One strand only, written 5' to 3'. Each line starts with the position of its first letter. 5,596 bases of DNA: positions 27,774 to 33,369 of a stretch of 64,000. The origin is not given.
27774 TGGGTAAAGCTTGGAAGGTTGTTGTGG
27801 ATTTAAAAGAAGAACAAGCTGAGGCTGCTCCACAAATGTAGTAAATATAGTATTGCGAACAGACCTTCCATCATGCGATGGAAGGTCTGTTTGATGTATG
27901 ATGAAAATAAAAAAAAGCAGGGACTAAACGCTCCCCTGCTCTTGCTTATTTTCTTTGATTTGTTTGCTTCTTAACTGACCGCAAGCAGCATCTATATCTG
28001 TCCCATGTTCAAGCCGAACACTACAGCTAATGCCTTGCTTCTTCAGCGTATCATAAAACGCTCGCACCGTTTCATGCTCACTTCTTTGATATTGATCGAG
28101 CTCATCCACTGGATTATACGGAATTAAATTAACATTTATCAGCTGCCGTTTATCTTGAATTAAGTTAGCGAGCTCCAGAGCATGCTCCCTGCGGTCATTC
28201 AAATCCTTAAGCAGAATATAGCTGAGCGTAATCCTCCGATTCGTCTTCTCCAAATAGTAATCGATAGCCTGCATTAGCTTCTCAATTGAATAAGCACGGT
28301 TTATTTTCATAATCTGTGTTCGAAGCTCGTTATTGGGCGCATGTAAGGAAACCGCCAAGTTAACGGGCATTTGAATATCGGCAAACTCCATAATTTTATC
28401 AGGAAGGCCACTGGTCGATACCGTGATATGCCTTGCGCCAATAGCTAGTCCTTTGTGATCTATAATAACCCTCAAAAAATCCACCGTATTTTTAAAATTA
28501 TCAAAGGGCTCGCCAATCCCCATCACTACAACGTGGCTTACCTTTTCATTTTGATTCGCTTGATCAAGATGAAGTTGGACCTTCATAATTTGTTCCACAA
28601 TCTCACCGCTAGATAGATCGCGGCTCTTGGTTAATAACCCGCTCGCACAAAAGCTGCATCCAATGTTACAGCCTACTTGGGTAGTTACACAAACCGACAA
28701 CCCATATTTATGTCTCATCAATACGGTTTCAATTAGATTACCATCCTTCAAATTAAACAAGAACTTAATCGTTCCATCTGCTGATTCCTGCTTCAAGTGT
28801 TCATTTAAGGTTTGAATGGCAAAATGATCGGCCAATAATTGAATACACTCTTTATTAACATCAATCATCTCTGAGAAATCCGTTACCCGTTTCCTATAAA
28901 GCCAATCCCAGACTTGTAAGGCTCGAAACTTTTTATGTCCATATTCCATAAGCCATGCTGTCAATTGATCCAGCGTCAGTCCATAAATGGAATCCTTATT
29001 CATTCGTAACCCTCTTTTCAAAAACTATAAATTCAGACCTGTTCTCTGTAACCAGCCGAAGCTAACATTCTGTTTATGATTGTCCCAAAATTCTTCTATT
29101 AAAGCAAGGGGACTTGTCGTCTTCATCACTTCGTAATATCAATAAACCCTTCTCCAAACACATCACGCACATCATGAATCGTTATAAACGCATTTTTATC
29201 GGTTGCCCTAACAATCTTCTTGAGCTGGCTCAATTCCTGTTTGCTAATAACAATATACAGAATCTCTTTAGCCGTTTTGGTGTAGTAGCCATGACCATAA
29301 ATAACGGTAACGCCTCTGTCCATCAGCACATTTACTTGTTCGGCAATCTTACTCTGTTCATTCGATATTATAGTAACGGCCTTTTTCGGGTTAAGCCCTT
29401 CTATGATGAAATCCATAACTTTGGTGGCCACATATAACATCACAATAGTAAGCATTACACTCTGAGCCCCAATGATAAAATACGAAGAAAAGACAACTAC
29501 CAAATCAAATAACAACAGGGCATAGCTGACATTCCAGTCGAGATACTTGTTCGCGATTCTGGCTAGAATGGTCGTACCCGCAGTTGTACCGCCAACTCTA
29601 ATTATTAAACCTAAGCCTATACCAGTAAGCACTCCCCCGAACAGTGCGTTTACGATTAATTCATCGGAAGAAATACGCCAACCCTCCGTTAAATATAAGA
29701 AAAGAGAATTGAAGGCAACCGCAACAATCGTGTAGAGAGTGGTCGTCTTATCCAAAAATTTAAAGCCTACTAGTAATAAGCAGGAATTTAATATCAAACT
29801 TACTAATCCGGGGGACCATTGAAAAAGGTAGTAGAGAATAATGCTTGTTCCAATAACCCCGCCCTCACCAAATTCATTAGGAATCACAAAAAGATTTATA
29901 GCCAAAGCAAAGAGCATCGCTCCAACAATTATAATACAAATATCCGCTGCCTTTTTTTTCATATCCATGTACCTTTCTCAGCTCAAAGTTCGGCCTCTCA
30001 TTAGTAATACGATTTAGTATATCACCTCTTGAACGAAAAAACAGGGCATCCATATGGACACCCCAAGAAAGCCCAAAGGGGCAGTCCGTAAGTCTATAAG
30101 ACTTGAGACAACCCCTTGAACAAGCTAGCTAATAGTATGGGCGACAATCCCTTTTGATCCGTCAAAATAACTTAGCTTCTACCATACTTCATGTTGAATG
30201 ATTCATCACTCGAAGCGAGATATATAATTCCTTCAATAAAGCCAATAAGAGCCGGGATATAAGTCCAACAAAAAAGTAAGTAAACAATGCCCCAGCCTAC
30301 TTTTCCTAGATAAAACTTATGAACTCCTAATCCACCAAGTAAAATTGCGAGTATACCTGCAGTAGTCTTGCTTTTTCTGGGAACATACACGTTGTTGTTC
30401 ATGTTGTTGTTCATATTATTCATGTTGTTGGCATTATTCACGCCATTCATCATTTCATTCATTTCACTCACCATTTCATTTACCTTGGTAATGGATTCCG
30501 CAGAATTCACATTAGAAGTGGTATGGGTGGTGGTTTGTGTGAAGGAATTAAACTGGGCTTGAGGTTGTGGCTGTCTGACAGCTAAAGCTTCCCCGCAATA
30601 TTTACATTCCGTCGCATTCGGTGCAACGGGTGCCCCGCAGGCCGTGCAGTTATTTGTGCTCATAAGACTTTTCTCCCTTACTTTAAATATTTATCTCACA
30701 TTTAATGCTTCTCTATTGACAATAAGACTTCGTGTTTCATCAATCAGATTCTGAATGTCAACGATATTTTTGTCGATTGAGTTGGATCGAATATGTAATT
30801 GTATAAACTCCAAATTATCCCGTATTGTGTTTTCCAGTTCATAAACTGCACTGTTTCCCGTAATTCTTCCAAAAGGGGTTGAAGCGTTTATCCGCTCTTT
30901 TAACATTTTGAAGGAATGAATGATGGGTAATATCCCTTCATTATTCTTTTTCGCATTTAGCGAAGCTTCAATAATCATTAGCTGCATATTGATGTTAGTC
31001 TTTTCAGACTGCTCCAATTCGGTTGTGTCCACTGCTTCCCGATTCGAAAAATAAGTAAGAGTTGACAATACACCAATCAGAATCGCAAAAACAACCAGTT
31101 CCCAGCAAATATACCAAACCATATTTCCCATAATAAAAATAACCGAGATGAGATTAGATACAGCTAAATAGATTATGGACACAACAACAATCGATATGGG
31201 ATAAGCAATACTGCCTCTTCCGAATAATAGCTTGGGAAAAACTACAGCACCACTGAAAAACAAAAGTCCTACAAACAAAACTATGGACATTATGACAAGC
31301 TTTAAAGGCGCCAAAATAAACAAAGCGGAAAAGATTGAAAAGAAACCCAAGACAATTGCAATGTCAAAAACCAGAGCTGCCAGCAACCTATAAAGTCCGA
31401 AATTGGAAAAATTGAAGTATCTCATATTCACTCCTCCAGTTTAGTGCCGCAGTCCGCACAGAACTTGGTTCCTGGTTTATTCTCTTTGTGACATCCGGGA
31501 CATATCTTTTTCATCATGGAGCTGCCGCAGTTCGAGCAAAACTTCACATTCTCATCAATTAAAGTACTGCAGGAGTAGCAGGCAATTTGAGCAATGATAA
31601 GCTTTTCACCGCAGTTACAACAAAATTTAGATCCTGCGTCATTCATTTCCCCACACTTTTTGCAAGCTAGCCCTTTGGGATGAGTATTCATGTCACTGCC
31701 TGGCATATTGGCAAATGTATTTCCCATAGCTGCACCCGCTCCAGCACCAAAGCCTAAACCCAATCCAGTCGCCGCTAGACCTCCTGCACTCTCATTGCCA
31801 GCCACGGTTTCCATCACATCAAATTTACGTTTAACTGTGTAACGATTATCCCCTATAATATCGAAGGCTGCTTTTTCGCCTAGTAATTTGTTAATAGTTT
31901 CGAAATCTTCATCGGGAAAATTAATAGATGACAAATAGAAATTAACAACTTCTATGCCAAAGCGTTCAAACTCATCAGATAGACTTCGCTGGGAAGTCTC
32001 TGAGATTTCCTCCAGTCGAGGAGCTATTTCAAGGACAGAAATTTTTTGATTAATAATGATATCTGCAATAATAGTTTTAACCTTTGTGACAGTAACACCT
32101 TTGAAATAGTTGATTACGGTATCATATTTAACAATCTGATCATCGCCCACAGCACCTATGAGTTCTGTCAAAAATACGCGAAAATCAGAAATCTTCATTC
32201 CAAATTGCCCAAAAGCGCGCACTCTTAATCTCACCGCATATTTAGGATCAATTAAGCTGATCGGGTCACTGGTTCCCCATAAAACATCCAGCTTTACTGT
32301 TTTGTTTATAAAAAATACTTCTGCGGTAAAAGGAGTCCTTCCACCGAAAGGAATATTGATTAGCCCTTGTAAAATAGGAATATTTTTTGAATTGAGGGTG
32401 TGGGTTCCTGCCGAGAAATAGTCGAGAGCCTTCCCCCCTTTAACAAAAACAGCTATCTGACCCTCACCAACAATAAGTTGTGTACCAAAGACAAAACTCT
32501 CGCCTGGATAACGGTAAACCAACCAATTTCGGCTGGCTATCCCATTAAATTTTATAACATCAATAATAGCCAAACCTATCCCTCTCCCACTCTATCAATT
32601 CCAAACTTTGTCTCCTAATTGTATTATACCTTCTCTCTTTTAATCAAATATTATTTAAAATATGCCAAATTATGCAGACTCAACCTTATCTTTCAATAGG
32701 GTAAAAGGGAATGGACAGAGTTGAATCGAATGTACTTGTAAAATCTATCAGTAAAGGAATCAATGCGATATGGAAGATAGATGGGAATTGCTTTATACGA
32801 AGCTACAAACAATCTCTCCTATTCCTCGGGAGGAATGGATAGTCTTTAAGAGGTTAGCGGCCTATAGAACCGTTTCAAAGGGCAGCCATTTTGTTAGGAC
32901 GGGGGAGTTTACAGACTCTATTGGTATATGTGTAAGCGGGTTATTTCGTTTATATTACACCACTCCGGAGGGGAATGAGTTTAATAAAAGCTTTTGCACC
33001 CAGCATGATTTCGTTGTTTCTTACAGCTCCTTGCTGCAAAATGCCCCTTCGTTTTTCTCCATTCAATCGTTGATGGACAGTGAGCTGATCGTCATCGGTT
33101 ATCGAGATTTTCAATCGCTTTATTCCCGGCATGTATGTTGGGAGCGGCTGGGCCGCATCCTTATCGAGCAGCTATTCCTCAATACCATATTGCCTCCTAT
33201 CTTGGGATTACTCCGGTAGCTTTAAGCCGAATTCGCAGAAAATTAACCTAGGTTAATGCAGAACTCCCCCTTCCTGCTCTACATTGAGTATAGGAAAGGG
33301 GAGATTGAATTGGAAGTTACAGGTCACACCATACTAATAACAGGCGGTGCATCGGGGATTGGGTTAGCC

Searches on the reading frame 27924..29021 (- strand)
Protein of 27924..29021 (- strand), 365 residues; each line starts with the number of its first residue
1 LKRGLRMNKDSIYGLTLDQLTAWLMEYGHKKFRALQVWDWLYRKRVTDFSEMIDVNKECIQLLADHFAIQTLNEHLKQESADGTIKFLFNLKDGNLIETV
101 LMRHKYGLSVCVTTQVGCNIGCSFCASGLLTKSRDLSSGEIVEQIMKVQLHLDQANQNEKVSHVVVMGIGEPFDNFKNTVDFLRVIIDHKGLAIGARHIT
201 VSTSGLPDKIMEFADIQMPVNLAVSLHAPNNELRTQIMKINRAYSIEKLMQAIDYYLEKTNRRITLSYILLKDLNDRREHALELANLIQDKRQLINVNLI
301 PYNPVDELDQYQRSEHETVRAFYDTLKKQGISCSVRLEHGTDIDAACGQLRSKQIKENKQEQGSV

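Call 32: search_protein_families(library=pfam, proteins=[window:27924-29021:-], max_evalue=0.001)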
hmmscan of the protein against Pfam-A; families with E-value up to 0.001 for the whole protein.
window:27924-29021:- (365 aa): 2 families
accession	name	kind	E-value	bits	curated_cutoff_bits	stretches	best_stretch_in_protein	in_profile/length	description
PF04055.27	Radical_SAM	-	1.4e-16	61.5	29.5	1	113-284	2-165/166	Radical SAM superfamily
PF21016.3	RlmN_N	-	3.8e-15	55.8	24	1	12-69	3-60/60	Ribosomal RNA large subunit methyltransferase N-terminal domain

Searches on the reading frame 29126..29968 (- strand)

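Call 32: search_protein_families(library=pfam, proteins=[window:29126-29968:-], max_evalue=0.001)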
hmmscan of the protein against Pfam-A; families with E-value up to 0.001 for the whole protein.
window:29126-29968:- (280 aa): 2 families
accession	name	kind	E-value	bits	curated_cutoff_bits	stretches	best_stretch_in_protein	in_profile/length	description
PF02588.21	YitT_membrane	-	8.2e-61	205.4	24.3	1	9-212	1-204/205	Uncharacterised 5xTM membrane BCR, YitT family COG1284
PF10035.14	DUF2179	-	1.4e-21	76.5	22.8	1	218-272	1-55/55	Uncharacterized protein conserved in bacteria (DUF2179)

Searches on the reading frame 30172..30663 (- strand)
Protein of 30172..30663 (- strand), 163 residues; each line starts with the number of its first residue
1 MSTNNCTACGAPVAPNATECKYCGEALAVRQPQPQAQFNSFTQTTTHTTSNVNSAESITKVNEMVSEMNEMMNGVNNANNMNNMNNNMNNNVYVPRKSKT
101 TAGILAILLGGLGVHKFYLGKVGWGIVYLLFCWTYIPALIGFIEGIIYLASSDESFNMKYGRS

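Call 31: search_protein_families(library=pfam, proteins=[window:30172-30663:-], max_evalue=0.001)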
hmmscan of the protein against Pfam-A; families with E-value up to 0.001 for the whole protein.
window:30172-30663:- (163 aa): 4 families
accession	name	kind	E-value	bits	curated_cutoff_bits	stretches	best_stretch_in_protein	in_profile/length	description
PF05154.21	TM2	-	3.4e-17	62.8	27.9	1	96-146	2-51/51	TM2 domain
PF13248.11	Zn_ribbon_3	-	0.00013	21.8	27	1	2-25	1-24/26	zinc-ribbon domain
PF13240.11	Zn_Ribbon_1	-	0.00023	21.3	25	1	6-26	2-22/23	zinc-ribbon domain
PF12820.12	BRCT_assoc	-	0.00058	20.2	27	1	40-104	18-81/164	Serine-rich domain associated with BRCT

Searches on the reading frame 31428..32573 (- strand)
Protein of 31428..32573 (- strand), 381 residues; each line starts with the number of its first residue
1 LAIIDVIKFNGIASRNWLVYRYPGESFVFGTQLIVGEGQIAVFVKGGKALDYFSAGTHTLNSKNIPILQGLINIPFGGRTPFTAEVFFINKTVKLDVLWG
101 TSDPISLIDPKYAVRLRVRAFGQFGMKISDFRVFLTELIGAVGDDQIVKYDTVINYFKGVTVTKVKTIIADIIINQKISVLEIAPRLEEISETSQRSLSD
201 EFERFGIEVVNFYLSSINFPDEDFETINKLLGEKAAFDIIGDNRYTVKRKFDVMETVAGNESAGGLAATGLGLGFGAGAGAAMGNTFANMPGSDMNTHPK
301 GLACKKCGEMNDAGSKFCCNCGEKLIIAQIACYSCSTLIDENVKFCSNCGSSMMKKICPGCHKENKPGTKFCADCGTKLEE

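Call 32: search_protein_families(library=pfam, proteins=[window:31428-32573:-], max_evalue=0.001)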
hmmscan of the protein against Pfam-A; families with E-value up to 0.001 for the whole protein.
window:31428-32573:- (381 aa): 9 families
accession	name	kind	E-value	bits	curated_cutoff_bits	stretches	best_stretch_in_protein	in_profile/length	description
PF13421.11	Band_7_1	-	1.5e-43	149.4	24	1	19-229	1-205/211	SPFH domain-Band 7 family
PF12773.13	DZR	-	2.1e-18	66.6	27.3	2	304-350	1-45/45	Double zinc ribbon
PF13240.11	Zn_Ribbon_1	-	7.1e-12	45.2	25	1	358-379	2-23/23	zinc-ribbon domain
PF24463.1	DUF7577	-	2.2e-11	43.6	28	1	303-325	4-26/27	Domain of unknown function (DUF7577)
PF13248.11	Zn_ribbon_3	-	5.2e-08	32.5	27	0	303-325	4-26/26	zinc-ribbon domain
PF17032.10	Zn_ribbon_15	-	4e-06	28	28.9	0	330-350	53-73/73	zinc-ribbon family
PF01145.31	Band_7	-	4.4e-06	27.3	23.6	1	34-229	2-157/176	SPFH domain / Band 7 family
PF24460.1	DUF7575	-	5.1e-05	23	28.5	0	358-380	6-28/28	Domain of unknown function (DUF7575)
PF18912.6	DZR_2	-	0.00042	20.5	27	0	303-349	9-55/56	Double zinc ribbon domain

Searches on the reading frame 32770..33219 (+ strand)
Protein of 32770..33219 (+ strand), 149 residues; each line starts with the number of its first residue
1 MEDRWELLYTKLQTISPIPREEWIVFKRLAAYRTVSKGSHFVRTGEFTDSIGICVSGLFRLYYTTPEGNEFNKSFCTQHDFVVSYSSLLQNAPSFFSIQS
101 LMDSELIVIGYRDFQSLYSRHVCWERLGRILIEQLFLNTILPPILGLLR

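Call 31: search_protein_families(library=pfam, proteins=[window:32770-33219:+], max_evalue=0.001)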
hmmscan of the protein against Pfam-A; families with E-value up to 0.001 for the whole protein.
window:32770-33219:+ (149 aa): 1 family
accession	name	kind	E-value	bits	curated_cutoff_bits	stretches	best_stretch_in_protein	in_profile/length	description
PF00027.35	cNMP_binding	-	4e-11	43.2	27.5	1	33-121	2-89/89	Cyclic nucleotide-binding domain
